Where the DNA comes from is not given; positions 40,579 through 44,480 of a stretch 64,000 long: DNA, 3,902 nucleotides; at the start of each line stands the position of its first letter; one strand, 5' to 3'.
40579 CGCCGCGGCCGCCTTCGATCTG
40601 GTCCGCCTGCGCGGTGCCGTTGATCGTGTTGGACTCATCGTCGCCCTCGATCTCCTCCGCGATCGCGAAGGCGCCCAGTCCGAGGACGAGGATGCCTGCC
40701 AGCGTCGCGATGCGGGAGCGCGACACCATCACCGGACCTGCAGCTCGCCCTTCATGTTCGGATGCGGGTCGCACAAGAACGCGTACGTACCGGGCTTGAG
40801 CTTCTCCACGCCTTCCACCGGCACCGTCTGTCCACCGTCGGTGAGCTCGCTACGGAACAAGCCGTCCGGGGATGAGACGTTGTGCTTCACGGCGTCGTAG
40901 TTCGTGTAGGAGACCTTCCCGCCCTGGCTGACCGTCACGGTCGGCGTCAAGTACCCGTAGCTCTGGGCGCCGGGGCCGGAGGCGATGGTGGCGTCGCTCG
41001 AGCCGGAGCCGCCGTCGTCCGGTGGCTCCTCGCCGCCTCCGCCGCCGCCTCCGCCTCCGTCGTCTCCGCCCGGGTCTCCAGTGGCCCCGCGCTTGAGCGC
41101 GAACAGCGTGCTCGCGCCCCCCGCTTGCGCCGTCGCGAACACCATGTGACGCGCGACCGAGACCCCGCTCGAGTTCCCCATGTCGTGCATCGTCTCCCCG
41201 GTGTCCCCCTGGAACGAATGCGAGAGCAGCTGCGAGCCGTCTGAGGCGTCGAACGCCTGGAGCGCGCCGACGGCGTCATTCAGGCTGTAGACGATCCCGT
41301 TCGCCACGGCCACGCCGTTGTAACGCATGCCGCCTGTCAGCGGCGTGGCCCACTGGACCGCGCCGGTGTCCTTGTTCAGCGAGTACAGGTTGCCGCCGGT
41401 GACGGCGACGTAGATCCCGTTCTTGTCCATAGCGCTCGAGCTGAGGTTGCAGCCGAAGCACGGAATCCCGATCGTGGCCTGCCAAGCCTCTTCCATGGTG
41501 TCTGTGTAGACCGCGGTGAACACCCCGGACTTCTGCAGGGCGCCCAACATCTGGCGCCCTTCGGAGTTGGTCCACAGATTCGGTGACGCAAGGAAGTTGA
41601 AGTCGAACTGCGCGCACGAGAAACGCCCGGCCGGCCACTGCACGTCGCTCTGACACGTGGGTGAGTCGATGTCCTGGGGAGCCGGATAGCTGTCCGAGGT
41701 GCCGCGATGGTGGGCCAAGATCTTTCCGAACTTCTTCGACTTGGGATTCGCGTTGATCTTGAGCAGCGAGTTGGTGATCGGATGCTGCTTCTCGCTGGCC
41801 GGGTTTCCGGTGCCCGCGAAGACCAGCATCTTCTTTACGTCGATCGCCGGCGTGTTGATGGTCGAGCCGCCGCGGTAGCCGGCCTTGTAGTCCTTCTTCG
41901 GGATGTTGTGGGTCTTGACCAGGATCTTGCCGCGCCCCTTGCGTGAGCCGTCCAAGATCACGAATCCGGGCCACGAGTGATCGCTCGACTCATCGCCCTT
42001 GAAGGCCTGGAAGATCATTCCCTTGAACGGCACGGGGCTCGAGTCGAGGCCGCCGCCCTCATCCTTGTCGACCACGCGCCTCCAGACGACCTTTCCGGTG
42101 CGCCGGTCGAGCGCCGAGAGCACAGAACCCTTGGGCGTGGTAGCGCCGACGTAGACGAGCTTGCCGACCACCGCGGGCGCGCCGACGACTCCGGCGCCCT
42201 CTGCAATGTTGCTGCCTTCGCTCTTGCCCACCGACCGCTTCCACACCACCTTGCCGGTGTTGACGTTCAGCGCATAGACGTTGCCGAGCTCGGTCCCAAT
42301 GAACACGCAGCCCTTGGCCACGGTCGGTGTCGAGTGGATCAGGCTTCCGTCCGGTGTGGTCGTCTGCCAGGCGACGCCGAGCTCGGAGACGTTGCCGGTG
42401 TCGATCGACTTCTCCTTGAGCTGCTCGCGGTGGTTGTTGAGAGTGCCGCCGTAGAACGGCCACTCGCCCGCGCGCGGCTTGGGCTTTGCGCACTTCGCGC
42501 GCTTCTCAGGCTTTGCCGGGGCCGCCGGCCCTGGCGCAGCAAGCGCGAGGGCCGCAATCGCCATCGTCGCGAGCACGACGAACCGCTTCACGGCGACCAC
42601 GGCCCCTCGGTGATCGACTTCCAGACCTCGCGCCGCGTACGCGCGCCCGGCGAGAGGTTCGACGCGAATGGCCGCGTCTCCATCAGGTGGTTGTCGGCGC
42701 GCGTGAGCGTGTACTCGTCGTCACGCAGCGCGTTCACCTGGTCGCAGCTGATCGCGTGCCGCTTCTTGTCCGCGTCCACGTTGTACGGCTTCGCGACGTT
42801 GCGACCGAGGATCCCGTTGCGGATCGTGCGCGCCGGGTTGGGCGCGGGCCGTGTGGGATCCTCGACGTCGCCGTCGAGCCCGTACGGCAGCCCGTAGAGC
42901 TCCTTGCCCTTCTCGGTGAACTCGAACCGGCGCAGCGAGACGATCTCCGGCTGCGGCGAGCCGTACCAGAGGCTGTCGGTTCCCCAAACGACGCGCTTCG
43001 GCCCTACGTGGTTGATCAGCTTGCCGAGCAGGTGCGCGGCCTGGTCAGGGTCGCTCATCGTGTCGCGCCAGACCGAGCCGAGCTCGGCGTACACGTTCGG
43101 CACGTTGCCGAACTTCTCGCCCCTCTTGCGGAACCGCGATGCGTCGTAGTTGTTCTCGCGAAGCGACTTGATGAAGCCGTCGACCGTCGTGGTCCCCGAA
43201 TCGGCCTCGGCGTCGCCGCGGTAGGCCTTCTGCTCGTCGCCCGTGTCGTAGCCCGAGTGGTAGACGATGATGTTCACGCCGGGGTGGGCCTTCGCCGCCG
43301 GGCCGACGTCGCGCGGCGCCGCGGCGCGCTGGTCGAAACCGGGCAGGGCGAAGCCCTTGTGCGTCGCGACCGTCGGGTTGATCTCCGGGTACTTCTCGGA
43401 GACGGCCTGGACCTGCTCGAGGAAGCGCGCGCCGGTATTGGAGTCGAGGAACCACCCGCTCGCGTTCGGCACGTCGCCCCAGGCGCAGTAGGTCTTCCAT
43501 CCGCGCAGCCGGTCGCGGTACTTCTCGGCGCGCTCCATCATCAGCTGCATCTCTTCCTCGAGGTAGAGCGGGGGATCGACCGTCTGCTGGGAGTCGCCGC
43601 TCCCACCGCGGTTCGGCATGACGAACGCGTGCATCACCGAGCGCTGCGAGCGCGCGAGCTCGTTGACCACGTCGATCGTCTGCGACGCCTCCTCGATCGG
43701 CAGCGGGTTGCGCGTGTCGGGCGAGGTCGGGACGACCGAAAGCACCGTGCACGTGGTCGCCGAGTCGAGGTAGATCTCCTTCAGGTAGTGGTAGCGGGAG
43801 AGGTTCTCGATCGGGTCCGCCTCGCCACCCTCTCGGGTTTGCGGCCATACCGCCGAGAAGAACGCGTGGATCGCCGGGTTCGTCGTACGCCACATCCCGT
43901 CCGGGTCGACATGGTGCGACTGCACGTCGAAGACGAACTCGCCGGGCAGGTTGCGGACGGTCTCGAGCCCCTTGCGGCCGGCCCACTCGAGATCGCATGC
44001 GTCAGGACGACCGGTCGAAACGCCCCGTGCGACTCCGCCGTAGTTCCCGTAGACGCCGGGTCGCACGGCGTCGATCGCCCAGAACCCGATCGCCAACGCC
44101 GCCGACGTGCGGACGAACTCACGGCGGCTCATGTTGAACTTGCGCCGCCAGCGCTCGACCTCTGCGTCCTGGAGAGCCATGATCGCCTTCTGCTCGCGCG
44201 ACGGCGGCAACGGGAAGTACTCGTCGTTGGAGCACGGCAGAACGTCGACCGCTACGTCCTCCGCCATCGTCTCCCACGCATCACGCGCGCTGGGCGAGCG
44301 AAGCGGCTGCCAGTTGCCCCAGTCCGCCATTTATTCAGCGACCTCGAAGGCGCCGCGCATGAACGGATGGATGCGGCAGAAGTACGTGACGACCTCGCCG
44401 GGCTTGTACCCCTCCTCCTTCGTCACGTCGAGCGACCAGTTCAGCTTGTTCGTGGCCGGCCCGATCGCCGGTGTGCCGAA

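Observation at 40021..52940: Tandemly duplicated secreted copper cassette: PHM/DBH-like monooxygenase-cupredoxin, long-leader Tat amidohydrolase, beta-propeller-cupredoxin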

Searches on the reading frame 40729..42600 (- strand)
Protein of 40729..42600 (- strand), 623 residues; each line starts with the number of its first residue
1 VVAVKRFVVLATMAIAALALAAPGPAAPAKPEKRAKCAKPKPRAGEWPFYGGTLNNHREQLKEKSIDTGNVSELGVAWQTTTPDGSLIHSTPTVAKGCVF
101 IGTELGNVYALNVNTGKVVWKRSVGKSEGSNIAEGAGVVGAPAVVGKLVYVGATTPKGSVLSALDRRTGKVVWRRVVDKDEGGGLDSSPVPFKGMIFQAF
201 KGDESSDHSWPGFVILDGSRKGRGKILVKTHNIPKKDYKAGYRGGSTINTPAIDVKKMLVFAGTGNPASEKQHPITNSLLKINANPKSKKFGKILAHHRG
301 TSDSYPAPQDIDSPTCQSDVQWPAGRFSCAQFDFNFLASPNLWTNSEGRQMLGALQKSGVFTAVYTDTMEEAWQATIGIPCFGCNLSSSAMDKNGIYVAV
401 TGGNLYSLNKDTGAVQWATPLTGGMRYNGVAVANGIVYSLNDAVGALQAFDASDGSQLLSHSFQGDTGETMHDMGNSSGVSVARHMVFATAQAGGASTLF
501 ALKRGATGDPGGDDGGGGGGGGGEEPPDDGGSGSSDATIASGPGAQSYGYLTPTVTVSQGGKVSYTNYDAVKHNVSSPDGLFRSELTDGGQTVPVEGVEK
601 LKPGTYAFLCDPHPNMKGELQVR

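Call 3: search_protein_families(library=pfam, proteins=[window:40729-42600:-], max_evalue=0.01)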
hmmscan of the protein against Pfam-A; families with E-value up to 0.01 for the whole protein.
window:40729-42600:- (623 aa): 7 families
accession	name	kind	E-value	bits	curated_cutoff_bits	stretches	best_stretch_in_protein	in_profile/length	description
PF13360.13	PQQ_2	-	7.5e-22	78.6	27.6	3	76-183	55-152/233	Outer membrane protein assembly factor BamB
PF01011.28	PQQ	-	4.3e-14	52.6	26.7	1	47-127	1-88/595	Glucose/ethanol/alcohol dehydrogenase, beta-propeller domain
PF13570.13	Beta-prop_ACSF4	-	6.3e-12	46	133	2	75-177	82-173/329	Beta-alanine-activating enzyme, beta-propeller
PF00127.26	Copper-bind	-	3.7e-06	27.7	21.2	1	548-622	12-98/99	Copper binding proteins, plastocyanin/azurin family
PF13473.12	Cupredoxin_1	-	7e-06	26.5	27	1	553-620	35-102/104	Cupredoxin-like domain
PF25293.1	Beta-prop_EMC1_N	-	2.7e-05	24.4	34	0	159-184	41-66/219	EMC1 N-terminal beta-propeller domain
PF23727.1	Beta-prop_FAM234A_B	-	0.00098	18.2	26.4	0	383-492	78-188/467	FAM234A/B beta-propeller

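Call 4: search_protein_families(library=ncbifam, proteins=[window:40729-42600:-], max_evalue=0.01)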
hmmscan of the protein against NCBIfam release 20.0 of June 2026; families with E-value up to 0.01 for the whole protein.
window:40729-42600:- (623 aa): 9 families
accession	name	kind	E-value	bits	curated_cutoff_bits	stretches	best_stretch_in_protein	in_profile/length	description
TIGR03075.1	PQQ_enz_alc_DH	subfamily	8.6e-24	84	480.05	1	36-269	10-258/530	PQQ-dependent dehydrogenase, methanol/ethanol family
TIGR04528.1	acido_non_PQQ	subfamily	5.7e-20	71.5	650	2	43-269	2-228/493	acido-empty-quinoprotein group A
TIGR03300.1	assembly_YfgL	equivalog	7e-18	64.4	285.2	2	77-177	43-133/377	outer membrane protein assembly factor BamB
NF008351.0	PRK11138.1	equivalog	7.7e-18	64.1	423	1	89-176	198-283/394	outer membrane protein assembly factor BamB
TIGR03074.1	PQQ_membr_DH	subfamily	7.1e-11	40.7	832.65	1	5-127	113-244/783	membrane-bound PQQ-dependent dehydrogenase, glucose/quinate/shikimate family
NF053615.1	SerThrKinAfsKStmc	equivalog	1.5e-07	30.5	1300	0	357-457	581-686/809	protein serine/threonine kinase AfsK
TIGR02657.1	amicyanin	equivalog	1.6e-07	31.6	110.2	1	550-622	8-82/83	amicyanin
NF041516.1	PA2928_fam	subfamily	0.0012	18.2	70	0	108-174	71-126/376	PA2928 family protein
TIGR02656.1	cyanin_plasto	equivalog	0.002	18.5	87.85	0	542-621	6-97/99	plastocyanin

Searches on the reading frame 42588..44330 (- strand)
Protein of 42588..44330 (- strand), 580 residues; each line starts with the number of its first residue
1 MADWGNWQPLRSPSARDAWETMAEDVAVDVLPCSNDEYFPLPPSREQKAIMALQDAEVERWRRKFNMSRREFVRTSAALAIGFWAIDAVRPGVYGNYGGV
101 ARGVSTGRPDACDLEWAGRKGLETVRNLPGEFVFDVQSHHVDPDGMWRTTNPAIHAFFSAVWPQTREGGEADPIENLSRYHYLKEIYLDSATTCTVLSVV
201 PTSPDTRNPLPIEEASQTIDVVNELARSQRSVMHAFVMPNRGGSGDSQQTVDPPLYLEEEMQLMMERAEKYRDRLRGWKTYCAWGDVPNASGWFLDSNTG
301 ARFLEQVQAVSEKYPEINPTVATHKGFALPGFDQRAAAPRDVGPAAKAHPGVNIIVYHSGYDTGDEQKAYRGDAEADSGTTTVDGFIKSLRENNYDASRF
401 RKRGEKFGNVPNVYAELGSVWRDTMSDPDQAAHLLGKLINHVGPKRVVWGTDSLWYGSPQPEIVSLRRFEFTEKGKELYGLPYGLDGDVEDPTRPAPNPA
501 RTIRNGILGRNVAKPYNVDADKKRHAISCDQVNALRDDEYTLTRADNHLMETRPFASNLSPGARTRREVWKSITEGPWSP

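Call 3: search_protein_families(library=pfam, proteins=[window:42588-44330:-], max_evalue=0.01)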
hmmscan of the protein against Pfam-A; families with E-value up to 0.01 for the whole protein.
window:42588-44330:- (580 aa): 1 family
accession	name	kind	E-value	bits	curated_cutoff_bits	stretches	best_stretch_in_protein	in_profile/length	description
PF04909.20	Amidohydro_2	-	2.4e-08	34.5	26.4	1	321-453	141-247/289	Amidohydrolase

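Call 4: search_protein_families(library=ncbifam, proteins=[window:42588-44330:-], max_evalue=0.01)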
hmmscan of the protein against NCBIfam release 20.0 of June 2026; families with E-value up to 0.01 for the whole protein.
window:42588-44330:- (580 aa): 0 families
